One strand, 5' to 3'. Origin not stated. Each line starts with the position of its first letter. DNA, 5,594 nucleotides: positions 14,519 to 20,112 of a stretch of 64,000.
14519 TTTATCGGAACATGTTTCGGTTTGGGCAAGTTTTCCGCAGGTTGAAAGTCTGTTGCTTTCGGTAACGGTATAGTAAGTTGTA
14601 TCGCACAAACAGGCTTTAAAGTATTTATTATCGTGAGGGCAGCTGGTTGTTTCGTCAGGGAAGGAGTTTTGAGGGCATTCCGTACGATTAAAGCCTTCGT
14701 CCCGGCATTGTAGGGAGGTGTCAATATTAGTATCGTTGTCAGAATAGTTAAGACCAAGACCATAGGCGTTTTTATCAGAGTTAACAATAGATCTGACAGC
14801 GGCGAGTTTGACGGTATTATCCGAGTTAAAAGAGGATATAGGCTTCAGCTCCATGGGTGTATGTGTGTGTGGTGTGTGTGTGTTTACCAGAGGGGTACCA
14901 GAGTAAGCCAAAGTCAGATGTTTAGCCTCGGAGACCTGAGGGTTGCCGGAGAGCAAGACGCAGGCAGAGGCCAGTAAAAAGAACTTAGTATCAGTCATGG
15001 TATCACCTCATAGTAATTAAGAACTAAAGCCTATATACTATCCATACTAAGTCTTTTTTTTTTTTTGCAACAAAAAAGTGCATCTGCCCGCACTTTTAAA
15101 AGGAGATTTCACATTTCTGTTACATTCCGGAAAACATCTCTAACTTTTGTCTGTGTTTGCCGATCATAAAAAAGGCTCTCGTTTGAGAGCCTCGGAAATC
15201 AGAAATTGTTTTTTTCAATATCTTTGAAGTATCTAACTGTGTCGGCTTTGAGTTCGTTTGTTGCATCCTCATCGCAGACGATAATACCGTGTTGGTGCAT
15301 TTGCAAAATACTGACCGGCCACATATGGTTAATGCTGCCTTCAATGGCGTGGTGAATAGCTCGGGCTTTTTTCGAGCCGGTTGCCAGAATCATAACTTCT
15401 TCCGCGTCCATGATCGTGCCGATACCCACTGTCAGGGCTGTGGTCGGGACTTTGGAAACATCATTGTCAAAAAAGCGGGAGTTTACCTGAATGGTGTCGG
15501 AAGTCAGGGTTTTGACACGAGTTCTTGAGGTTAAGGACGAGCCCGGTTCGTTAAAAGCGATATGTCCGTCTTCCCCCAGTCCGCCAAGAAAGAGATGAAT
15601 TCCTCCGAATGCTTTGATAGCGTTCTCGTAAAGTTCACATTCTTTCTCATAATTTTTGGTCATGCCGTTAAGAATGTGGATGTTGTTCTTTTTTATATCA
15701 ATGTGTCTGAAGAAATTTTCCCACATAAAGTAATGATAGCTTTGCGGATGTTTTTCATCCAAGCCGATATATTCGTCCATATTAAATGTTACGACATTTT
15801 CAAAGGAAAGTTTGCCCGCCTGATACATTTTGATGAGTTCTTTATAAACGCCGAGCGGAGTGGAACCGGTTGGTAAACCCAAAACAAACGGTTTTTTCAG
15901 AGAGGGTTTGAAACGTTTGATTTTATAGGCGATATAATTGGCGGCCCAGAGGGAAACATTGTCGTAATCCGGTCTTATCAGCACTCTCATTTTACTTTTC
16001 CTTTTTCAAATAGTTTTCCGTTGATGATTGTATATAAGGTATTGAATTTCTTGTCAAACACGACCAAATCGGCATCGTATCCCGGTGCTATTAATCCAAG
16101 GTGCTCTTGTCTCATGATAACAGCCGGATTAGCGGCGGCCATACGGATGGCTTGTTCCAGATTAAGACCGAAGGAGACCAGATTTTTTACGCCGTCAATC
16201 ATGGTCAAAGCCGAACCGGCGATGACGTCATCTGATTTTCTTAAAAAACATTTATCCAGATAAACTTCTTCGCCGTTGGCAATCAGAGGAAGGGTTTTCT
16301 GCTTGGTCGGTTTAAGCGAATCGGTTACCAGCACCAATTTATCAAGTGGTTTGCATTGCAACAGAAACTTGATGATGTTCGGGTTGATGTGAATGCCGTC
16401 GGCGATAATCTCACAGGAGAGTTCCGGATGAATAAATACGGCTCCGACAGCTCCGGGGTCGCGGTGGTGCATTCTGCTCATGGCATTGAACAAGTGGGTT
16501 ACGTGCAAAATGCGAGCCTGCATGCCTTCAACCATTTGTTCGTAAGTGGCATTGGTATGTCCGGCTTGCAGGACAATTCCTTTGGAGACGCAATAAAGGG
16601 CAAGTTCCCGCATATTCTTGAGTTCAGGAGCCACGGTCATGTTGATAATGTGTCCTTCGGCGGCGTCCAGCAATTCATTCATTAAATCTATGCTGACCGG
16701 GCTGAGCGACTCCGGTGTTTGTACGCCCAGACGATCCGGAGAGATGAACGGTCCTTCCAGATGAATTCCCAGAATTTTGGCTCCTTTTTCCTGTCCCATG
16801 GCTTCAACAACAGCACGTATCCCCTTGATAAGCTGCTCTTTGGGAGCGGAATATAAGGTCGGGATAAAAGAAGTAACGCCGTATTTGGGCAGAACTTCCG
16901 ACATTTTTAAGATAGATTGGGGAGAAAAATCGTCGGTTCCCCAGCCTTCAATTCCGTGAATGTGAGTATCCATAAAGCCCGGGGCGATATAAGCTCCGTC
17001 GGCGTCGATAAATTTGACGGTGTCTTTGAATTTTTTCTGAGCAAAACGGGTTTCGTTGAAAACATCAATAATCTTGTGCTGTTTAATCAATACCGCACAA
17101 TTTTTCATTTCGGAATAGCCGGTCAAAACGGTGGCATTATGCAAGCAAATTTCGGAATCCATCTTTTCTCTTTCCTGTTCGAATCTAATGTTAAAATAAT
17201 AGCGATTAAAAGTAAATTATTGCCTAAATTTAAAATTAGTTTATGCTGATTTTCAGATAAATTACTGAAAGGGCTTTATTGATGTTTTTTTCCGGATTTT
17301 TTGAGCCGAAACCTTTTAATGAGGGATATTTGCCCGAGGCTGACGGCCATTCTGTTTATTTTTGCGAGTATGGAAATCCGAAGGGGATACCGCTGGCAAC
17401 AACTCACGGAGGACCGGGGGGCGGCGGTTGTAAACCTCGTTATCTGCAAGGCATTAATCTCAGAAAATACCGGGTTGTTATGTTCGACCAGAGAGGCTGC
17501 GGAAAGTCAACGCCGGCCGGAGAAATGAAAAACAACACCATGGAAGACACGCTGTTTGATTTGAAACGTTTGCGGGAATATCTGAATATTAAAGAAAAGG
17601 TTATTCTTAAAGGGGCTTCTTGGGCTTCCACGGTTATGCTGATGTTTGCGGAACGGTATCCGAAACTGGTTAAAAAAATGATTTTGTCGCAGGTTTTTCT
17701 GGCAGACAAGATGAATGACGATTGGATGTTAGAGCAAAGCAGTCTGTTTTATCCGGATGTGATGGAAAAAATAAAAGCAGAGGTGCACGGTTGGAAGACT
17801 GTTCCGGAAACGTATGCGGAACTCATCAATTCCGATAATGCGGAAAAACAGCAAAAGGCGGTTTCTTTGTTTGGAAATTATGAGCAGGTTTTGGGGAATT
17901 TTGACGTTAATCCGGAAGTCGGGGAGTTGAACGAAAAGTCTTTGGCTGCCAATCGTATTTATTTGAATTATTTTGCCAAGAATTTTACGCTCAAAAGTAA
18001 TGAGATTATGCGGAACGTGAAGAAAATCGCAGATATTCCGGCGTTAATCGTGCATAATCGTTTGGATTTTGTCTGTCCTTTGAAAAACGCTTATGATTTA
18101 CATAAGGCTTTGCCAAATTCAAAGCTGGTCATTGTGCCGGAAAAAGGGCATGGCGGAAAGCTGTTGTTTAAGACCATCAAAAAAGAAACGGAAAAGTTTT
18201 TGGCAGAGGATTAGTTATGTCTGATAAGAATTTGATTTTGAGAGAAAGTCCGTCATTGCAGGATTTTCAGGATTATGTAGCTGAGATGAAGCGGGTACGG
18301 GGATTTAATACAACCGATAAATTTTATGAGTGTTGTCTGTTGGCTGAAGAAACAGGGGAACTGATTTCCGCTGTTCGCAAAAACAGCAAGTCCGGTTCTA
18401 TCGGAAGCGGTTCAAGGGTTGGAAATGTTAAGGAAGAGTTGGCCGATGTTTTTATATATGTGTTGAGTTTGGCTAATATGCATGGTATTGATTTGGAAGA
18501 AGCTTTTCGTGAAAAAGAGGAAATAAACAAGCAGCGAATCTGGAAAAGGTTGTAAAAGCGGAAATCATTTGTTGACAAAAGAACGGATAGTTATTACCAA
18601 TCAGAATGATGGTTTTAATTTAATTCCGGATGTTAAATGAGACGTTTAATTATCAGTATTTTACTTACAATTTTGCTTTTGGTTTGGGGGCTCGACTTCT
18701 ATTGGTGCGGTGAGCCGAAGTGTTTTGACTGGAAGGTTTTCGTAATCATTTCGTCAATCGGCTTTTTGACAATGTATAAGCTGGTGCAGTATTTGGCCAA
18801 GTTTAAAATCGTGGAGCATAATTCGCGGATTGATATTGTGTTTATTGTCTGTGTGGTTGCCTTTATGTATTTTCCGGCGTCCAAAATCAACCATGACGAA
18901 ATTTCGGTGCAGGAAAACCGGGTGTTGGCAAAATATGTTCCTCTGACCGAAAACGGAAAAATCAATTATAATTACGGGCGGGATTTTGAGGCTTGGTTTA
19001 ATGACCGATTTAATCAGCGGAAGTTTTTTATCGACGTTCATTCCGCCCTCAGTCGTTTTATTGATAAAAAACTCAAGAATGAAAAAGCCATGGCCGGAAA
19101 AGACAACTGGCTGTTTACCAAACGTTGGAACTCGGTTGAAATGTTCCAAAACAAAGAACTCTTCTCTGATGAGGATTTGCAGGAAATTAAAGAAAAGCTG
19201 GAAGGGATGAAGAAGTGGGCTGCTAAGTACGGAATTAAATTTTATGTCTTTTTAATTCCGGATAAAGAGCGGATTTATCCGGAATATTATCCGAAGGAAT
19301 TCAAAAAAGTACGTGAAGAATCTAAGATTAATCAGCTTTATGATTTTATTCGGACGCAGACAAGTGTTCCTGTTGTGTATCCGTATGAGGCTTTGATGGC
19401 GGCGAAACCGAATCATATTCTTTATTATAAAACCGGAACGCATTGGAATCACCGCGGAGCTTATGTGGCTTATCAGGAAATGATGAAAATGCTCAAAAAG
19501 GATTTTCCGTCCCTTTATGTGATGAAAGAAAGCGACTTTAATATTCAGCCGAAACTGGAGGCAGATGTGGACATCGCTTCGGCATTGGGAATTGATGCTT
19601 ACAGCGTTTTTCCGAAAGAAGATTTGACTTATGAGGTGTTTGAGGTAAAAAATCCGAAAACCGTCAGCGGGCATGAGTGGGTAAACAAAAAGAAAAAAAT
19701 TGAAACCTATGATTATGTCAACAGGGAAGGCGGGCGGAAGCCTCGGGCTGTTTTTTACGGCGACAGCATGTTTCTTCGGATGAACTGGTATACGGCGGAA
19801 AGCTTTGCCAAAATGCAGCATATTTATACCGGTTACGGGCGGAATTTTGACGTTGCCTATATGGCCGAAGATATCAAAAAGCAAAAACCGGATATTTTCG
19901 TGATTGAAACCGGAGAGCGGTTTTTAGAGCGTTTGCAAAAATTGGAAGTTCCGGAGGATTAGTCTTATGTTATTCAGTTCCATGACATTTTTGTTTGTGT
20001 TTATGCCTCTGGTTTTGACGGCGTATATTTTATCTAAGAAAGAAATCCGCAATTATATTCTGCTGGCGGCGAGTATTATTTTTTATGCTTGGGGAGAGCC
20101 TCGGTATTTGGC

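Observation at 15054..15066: T13 homopolymer in the promoter of the Cys-rich protein operon: candidate phase-variation switch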

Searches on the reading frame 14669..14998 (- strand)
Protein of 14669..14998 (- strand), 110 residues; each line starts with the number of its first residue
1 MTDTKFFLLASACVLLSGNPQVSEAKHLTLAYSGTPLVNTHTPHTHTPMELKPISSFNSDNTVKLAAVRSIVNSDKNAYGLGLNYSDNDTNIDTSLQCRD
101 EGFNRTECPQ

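Call 46: find_homologous_proteins(query=A1, max_evalue=0.00001)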
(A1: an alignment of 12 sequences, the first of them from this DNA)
Query A1 (12 sequences) (110 aa, profile of the alignment): 3 proteins with E <= 0.00001 among 1569 candidates.
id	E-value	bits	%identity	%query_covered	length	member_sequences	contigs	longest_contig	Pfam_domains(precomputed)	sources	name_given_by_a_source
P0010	1.0e-51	191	57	99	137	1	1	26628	-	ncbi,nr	ncbi:MAG: hypothetical protein J6A33_03555, partial [Alphaproteobacteria bacterium]|nr:hypothetical 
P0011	1.5e-42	162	55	99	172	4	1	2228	-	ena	-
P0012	3.3e-38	148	63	91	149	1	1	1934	-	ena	-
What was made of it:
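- Tried and rejected: Profile search with the N-terminal 110 aa: only 3 hits (call 46).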

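Call 47: find_encoding_contigs(protein=P0011, flank=1500, max_places=10)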
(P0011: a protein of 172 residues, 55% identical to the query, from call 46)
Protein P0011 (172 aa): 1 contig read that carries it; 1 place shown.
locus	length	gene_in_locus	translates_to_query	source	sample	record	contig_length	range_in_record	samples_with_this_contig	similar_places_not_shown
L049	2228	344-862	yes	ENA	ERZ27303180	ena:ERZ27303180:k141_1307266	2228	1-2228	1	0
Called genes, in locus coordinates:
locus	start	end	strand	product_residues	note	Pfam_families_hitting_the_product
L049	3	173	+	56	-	?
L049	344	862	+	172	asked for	-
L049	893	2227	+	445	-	?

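Call 48: find_encoding_contigs(protein=P0012, flank=1500, max_places=10)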
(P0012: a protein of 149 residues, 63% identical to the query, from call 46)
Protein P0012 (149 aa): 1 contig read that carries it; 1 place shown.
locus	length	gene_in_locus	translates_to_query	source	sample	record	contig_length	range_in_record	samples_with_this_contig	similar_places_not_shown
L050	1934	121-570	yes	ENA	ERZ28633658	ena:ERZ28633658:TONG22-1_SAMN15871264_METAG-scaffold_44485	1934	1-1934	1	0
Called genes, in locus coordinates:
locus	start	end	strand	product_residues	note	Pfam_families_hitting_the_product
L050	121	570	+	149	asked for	-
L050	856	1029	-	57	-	-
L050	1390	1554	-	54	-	-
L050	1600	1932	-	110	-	?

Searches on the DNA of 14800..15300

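Call 35: search_rna_families(source=window, start=14800, end=15300, threshold=evalue, max_evalue=1)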
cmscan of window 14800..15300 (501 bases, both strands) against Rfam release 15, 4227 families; matches with E-value up to 1: 6.
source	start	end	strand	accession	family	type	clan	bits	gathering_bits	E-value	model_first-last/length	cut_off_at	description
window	15166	15222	-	RF01859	Phe_leader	Cis-reg; leader;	-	23.6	55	0.12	1-125/125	no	Phenylalanine leader peptide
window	15159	15237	-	RF02362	Yfr10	Gene; sRNA;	-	22.2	43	0.65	1-78/78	no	Cyanobacterial functional RNA 10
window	15046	15156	+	RF01223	snR13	Gene; snRNA; snoRNA; CD-box;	CL00045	19.8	47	0.67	1-124/124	no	Small nucleolar RNA snR13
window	15113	15216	-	RF02078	STnc210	Gene; sRNA;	-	18.9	100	0.34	1-179/179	no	Salmonella enterica sRNA STnc210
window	15162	15204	-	RF02076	STnc100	Gene; sRNA;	-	14.4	47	0.92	161-206/206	no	Gammaproteobacterial sRNA STnc100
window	15028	15234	-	RF02970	EGFOA-assoc-1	Gene; sRNA;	-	11.7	224.5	0.8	1-250/250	no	EGFOA-assoc-1 RNA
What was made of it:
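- On Known cis-regulatory RNA (Rfam): The best hit scores 23.6 bits against a gathering score of 55 and lies on the nagB terminator (call 35).
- Tried and rejected: Rfam search (call 35): nothing near any gathering score.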

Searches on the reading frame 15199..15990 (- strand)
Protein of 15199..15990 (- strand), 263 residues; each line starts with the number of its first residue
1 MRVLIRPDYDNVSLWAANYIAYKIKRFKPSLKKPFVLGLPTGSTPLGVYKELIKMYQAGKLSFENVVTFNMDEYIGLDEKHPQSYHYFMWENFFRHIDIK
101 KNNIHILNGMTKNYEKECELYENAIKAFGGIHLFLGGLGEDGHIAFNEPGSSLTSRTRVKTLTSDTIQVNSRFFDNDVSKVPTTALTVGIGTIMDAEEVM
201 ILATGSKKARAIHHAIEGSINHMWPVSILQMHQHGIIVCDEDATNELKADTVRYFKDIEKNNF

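Call 6: search_protein_families(library=pfam, proteins=[window:15199-15990:-], max_evalue=0.01)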
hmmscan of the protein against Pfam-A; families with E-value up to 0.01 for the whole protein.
window:15199-15990:- (263 aa): 1 family
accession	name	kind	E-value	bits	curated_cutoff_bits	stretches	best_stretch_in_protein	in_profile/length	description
PF01182.26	Glucosamine_iso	-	1.1e-22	81.4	27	1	15-233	9-220/225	Glucosamine-6-phosphate isomerases/6-phosphogluconolactonase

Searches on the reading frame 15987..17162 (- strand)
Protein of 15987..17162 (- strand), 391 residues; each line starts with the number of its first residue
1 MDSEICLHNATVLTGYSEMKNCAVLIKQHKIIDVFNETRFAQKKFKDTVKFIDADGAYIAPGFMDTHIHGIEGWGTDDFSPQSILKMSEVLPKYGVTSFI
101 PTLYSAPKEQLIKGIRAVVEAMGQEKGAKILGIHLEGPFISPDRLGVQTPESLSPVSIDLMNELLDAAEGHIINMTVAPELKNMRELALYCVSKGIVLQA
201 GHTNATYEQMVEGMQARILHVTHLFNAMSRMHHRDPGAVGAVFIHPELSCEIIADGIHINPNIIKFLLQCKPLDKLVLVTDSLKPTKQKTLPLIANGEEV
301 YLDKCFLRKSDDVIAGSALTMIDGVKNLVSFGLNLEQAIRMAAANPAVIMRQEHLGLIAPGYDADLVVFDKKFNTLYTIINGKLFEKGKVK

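Call 6: search_protein_families(library=pfam, proteins=[window:15987-17162:-], max_evalue=0.01)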
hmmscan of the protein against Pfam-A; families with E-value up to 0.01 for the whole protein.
window:15987-17162:- (391 aa): 2 families
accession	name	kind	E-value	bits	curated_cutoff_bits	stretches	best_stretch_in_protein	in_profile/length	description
PF01979.26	Amidohydro_1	-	1e-35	124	25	1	58-384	1-344/345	Amidohydrolase family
PF07969.17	Amidohydro_3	-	2.6e-15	57.3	29.7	2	333-372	407-447/472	Amidohydrolase family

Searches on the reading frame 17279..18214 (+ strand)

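Call 6: search_protein_families(library=pfam, proteins=[window:17279-18214:+], max_evalue=0.01)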
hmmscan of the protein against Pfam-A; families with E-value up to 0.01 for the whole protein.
window:17279-18214:+ (311 aa): 5 families
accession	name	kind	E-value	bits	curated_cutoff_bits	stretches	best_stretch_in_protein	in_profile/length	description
PF00561.26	Abhydrolase_1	-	2.6e-24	86.7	25.8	1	43-291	7-238/245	alpha/beta hydrolase fold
PF12146.15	Hydrolase_4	-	5e-11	42.8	27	1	56-291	24-232/239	Serine aminopeptidase, S33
PF08386.16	Abhydrolase_4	-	2e-07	31.5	21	1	243-308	25-91/103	TAP-like protein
PF00326.27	Peptidase_S9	-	0.00014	21.8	22.6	0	239-294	133-190/213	Prolyl oligopeptidase family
PF02129.25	Peptidase_S15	-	0.0057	16.8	23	0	64-289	52-258/262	X-Pro dipeptidyl-peptidase (S15 family)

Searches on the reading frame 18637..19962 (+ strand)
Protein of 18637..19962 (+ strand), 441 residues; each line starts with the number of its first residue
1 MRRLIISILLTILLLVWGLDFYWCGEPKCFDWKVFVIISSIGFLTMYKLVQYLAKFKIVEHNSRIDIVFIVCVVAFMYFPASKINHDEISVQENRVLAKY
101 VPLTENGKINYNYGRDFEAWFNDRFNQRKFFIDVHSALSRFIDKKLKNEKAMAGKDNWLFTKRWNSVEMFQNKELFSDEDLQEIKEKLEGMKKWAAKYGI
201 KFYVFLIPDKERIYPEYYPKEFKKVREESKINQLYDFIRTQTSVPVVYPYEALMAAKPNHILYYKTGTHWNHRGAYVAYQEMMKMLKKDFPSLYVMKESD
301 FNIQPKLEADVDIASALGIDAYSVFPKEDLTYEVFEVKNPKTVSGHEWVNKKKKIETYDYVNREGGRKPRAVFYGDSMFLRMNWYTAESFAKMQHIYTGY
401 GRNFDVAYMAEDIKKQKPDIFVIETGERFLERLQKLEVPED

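Call 67: search_protein_families(library=pfam, proteins=[window:18637-19962:+], max_evalue=0.00001)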
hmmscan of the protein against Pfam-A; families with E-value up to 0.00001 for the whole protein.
window:18637-19962:+ (441 aa): 2 families
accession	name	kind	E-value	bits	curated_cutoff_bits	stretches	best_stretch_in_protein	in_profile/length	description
PF16822.11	ALGX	-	2.9e-17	63.6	26.5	1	152-321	2-166/268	SGNH hydrolase-like domain, acetyltransferase AlgX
PF14286.12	DHHW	-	5.7e-08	32.8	25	1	234-302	208-275/385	DHHW protein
